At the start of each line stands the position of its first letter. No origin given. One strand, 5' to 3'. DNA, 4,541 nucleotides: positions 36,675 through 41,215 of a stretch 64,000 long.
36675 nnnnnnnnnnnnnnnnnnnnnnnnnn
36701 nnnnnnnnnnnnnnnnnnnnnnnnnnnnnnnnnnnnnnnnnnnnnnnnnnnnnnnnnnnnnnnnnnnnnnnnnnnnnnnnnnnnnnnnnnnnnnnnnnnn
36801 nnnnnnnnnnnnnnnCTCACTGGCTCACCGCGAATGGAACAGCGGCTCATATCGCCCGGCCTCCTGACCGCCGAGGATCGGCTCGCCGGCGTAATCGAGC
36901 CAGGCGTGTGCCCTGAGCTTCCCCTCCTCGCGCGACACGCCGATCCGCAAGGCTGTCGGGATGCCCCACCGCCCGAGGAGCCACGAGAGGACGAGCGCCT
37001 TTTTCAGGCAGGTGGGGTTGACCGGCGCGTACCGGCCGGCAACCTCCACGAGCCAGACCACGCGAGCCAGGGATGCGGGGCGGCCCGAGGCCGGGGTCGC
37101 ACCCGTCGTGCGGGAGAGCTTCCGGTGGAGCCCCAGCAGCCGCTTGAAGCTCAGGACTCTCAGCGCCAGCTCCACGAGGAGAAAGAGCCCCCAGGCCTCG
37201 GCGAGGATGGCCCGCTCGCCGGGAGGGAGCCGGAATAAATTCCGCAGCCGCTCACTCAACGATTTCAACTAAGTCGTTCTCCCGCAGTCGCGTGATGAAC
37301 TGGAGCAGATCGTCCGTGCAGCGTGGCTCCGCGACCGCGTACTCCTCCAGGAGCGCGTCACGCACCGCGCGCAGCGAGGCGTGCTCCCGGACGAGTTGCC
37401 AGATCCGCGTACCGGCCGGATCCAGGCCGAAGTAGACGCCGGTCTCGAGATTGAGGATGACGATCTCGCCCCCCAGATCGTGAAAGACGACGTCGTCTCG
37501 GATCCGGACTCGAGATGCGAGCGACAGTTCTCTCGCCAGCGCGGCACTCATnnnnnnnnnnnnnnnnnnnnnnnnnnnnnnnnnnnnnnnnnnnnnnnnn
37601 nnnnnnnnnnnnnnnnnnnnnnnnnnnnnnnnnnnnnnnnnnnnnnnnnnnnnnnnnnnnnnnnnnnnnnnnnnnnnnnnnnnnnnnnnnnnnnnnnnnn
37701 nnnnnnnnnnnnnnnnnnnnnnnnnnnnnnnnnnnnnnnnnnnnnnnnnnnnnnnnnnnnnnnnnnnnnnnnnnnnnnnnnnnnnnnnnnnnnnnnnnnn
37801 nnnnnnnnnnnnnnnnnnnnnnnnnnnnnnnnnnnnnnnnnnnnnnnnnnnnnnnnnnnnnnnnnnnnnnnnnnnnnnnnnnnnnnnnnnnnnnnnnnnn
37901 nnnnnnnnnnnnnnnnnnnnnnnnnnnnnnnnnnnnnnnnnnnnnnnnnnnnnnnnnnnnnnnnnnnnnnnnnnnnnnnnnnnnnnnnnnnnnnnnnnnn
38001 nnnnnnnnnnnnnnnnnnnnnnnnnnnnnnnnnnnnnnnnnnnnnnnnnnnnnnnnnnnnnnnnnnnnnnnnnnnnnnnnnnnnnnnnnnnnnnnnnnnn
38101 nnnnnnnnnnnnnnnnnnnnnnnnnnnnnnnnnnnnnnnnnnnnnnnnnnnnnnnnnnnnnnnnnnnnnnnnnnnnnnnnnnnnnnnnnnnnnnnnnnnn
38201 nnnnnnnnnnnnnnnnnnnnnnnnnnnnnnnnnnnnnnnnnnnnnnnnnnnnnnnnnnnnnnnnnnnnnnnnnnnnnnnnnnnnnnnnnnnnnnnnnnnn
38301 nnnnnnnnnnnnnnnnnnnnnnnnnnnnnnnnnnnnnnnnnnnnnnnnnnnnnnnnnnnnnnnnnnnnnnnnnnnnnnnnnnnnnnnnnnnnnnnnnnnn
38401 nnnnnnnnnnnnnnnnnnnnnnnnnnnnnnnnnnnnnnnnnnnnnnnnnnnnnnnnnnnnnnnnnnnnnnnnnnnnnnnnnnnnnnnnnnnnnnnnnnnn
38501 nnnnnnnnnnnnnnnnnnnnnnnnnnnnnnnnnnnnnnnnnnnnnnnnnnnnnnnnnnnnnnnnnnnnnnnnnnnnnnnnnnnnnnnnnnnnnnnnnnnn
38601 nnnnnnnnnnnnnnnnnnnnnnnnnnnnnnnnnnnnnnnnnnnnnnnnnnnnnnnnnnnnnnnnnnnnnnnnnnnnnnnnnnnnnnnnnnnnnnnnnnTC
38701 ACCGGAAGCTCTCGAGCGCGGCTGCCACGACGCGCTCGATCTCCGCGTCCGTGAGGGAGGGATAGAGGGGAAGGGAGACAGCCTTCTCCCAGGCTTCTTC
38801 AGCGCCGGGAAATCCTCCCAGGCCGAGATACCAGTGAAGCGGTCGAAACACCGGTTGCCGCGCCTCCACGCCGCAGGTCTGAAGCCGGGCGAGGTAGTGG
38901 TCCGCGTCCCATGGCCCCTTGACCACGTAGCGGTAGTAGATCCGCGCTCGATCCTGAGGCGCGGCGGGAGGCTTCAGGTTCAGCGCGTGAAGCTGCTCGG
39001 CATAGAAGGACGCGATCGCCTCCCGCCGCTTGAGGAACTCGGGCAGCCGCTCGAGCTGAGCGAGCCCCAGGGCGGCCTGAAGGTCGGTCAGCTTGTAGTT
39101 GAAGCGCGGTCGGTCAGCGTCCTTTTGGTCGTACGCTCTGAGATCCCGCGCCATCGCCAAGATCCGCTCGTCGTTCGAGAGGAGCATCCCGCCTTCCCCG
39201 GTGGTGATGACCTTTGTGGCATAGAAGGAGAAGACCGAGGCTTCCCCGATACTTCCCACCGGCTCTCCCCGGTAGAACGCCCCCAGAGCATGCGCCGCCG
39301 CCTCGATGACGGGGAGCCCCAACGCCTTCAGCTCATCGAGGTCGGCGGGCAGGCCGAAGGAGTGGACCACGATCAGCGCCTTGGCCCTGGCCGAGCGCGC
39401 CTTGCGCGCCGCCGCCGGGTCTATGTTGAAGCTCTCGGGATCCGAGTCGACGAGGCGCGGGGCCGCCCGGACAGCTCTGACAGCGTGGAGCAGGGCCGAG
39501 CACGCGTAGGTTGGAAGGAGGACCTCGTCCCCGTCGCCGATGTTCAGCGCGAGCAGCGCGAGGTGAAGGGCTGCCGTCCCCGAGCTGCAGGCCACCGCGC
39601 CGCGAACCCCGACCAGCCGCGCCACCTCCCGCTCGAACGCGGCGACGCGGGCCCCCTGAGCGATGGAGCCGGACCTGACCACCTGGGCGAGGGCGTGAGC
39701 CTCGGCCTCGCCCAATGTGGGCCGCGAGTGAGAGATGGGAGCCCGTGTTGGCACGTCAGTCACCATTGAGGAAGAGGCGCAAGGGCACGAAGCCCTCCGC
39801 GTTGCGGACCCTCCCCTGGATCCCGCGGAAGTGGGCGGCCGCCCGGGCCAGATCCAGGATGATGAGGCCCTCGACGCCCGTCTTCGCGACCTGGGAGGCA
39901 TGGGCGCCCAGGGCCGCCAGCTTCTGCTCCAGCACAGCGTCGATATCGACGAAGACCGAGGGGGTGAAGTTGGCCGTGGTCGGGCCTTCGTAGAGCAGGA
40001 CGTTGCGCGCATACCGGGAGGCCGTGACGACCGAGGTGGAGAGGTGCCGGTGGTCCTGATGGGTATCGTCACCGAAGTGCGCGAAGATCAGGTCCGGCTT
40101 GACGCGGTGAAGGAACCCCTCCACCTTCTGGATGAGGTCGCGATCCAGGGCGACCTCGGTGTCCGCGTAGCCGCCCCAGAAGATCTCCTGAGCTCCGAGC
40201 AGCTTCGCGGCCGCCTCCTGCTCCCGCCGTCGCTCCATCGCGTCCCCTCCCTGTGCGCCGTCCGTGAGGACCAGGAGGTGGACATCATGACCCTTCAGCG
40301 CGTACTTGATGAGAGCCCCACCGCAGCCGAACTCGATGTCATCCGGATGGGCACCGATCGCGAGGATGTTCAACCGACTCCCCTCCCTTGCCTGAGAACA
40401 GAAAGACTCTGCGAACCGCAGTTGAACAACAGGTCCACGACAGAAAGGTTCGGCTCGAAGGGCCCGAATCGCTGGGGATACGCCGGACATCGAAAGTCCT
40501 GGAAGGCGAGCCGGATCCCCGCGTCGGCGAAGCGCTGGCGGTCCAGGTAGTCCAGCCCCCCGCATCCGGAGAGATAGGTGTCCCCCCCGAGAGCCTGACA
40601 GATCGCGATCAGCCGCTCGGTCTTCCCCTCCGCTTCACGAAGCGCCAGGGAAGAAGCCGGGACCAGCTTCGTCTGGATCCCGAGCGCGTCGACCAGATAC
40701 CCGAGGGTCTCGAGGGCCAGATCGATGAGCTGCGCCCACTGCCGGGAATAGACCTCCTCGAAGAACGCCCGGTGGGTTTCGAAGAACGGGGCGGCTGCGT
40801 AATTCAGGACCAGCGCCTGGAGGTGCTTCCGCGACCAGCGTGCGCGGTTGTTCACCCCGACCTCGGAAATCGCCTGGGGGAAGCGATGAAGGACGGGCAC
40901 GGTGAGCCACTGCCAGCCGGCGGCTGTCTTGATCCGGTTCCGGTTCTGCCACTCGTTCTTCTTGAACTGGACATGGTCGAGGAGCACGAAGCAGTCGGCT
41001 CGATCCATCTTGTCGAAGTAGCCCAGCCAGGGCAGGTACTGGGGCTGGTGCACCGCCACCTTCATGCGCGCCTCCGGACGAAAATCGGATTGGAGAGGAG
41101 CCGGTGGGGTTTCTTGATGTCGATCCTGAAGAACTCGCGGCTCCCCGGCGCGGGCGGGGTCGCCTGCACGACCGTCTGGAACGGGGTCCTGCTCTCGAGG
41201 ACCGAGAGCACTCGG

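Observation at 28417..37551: Complete lasso-peptide (RiPP) cluster with an HPr-kinase-like tailoring kinase, embedded at the tail of a polysaccharide operon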

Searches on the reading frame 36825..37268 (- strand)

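Call 3: search_protein_families(library=pfam, proteins=[window:36825-37268:-], max_evalue=0.01)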
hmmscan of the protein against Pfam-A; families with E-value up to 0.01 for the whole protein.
window:36825-37268:- (147 aa): 1 family
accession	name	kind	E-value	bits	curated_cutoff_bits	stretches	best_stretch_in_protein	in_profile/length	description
PF13471.12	Transglut_core3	-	4.2e-22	78.7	26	1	30-144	3-116/117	Transglutaminase-like superfamily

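Call 4: search_protein_families(library=ncbifam, proteins=[window:36825-37268:-], max_evalue=0.01)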
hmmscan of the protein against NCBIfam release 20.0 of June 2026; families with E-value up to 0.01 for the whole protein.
window:36825-37268:- (147 aa): 1 family
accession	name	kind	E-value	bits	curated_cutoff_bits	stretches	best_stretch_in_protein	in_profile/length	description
NF033537.1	lasso_biosyn_B2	equivalog_domain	1.2e-25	90.4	33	1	19-144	2-130/132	lasso peptide biosynthesis B2 protein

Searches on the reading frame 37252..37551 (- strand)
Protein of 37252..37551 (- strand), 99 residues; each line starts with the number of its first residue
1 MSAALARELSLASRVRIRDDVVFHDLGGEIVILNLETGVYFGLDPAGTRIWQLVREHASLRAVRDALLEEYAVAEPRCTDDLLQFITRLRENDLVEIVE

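Call 3: search_protein_families(library=pfam, proteins=[window:37252-37551:-], max_evalue=0.01)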
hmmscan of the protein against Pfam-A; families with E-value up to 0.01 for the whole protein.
window:37252-37551:- (99 aa): 1 family
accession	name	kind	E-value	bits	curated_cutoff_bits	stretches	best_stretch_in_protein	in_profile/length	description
PF05402.18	PqqD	-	3.5e-17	62.9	23.4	1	29-95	1-67/67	Coenzyme PQQ synthesis protein D (PqqD)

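Call 4: search_protein_families(library=ncbifam, proteins=[window:37252-37551:-], max_evalue=0.01)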
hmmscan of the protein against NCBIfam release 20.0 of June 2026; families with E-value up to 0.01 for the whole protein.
window:37252-37551:- (99 aa): 5 families
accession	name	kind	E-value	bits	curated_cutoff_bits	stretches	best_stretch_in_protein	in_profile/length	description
NF033536.1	lasso_PqqD_Bac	exception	2.3e-17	62.9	80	1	14-97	5-88/88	lasso peptide biosynthesis PqqD family chaperone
NF033530.1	lasso_PqqD_Strm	exception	2.1e-08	34.2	70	1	19-95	2-78/78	lasso peptide biosynthesis PqqD family chaperone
TIGR03859.1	PQQ_PqqD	equivalog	0.00042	20.1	46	1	29-95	17-80/81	pyrroloquinoline quinone biosynthesis peptide chaperone PqqD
NF050069.2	PqqD_rel_WgkC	exception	0.00059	19.8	110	1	39-91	30-82/103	PqqD family peptide maturation chaperone WgkC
TIGR04353.1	PqqD_rel_X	equivalog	0.00067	20.6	35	1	27-96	2-74/74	HPr-rel-A system PqqD family peptide chaperone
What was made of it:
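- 37252..37551 (-): B1: PqqD-like RiPP recognition element that binds the leader. PF05402, 62.9 bits; NF033536 lasso_PqqD_Bac, 62.9 bits, below its cut-off of 80 (calls 3, 4).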

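Call 56: list_cluster_members(proteins=[window:37252-37551:-, window:36825-37268:-, window:34920-36815:-, window:33046-34923:-, window:32895-33044:-, window:30073-31917:-, window:28886-30076:-, window:28417-28872:-, window:37551-38702:-])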
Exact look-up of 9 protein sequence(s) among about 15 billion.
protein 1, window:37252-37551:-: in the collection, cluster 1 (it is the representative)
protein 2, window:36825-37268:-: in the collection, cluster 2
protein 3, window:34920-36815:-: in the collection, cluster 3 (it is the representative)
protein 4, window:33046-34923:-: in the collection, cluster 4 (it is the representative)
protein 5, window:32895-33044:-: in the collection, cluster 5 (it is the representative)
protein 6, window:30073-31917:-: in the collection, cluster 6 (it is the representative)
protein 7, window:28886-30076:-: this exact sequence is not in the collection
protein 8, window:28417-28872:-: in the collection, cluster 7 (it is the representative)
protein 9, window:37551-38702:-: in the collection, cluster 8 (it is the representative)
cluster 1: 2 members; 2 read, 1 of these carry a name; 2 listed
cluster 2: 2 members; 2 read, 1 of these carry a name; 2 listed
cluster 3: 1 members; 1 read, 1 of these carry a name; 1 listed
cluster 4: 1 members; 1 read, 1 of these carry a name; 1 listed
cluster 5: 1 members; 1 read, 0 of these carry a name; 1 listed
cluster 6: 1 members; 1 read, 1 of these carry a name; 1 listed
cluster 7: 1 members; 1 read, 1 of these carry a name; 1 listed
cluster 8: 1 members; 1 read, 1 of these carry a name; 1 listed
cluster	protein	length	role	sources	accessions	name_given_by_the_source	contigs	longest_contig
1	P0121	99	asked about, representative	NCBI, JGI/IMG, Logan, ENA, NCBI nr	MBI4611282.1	MAG: PqqD family protein [Candidatus Rokubacteria bacterium] | PqqD family protein [Candidatus Rokubacteria bacterium]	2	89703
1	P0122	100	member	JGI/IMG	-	-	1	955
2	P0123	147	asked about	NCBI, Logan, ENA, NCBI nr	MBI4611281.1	MAG: lasso peptide biosynthesis B2 protein [Candidatus Rokubacteria bacterium] | lasso peptide biosynthesis B2 protein [Candidatus Rokubacteria bacterium]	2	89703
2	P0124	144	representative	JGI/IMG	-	-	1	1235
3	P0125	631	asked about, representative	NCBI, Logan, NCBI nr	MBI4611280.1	MAG: asparagine synthase (glutamine-hydrolyzing) [Candidatus Rokubacteria bacterium] | asparagine synthase (glutamine-hydrolyzing) [Candidatus Rokubacteria bacterium]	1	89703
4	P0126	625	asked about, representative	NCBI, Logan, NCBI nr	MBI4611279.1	MAG: asparagine synthase (glutamine-hydrolyzing) [Candidatus Rokubacteria bacterium] | asparagine synthase (glutamine-hydrolyzing) [Candidatus Rokubacteria bacterium]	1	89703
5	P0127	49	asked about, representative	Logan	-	-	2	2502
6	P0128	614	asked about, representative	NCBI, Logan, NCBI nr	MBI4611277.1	MAG: ABC transporter ATP-binding protein [Candidatus Rokubacteria bacterium] | ABC transporter ATP-binding protein [Candidatus Rokubacteria bacterium]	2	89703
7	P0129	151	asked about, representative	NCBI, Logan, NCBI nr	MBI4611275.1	MAG: response regulator [Candidatus Rokubacteria bacterium] | response regulator [Candidatus Rokubacteria bacterium]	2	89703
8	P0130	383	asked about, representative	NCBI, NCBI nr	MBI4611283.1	MAG: undecaprenyl/decaprenyl-phosphate alpha-N-acetylglucosaminyl 1-phosphate transferase ... | undecaprenyl/decaprenyl-phosphate alpha-N-acetylglucosaminyl 1-phosphate transferase ...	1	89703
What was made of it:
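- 37252..37551 (-): Identical to GenBank MBI4611282.1 (call 56).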

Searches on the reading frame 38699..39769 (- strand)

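Call 35: search_protein_families(library=pfam, proteins=[window:38699-39769:-], max_evalue=0.0001)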
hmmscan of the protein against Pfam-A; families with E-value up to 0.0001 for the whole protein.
window:38699-39769:- (356 aa): 2 families
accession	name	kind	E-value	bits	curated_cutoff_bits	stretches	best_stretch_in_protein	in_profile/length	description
PF01041.23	DegT_DnrJ_EryC1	-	6.5e-86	289.2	19.8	1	19-350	3-358/360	DegT/DnrJ/EryC1/StrS aminotransferase family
PF00155.27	Aminotran_1_2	-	5.2e-06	26.3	19.7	1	42-132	44-150/361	Aminotransferase class I and II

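Call 62: search_protein_families(library=ncbifam, proteins=[window:38699-39769:-], max_evalue=0.00001)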
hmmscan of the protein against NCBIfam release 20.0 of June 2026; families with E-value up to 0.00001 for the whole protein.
window:38699-39769:- (356 aa): 8 families
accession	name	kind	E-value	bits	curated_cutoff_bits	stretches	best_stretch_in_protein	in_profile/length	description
TIGR03588.1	PseC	equivalog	3e-66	223.9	423.5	1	12-350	2-375/380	UDP-4-amino-4,6-dideoxy-N-acetyl-beta-L-altrosamine transaminase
NF008658.2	PRK11658.1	equivalog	2e-62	211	631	1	13-351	6-373/379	UDP-4-amino-4-deoxy-L-arabinose aminotransferase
TIGR04181.1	NHT_00031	hypoth_equivalog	1e-60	205.5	420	1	15-312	4-330/359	LegC family aminotransferase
NF008687.0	PRK11706.1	equivalog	1.9e-42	145.4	375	1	12-354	2-373/375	dTDP-4-amino-4,6-dideoxygalactose transaminase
TIGR04427.1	PLP_DesI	equivalog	4.8e-41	141.2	650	1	38-284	50-301/390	dTDP-4-dehydro-6-deoxyglucose aminotransferase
NF011936.0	PRK15407.1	equivalog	3.7e-37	128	423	2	7-213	32-250/440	lipopolysaccharide biosynthesis protein RfbH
TIGR02379.1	ECA_wecE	subfamily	2.1e-31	109.1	434.85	1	16-349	6-369/376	dTDP-4-amino-4,6-dideoxy-D-glucose transaminase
NF006488.0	PRK08912.1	equivalog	5.7e-06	25.5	498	1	59-134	91-165/387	aminotransferase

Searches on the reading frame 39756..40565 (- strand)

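Call 35: search_protein_families(library=pfam, proteins=[window:39756-40565:-], max_evalue=0.0001)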
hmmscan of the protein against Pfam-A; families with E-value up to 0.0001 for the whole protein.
window:39756-40565:- (269 aa): 1 family
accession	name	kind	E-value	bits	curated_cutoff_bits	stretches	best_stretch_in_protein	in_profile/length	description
PF02585.22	PIG-L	-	2.3e-26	93.2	28.2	1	68-182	1-128/129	GlcNAc-PI de-N-acetylase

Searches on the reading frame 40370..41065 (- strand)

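Call 35: search_protein_families(library=pfam, proteins=[window:40370-41065:-], max_evalue=0.0001)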
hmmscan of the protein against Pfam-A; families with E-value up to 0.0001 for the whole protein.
window:40370-41065:- (231 aa): 1 family
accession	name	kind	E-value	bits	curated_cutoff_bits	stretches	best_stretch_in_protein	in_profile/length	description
PF08889.16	WbqC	-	1.5e-78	264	21.3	1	7-221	1-216/218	WbqC-like protein family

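Call 62: search_protein_families(library=ncbifam, proteins=[window:40370-41065:-], max_evalue=0.00001)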
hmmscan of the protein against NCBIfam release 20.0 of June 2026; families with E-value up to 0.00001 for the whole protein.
window:40370-41065:- (231 aa): 0 families
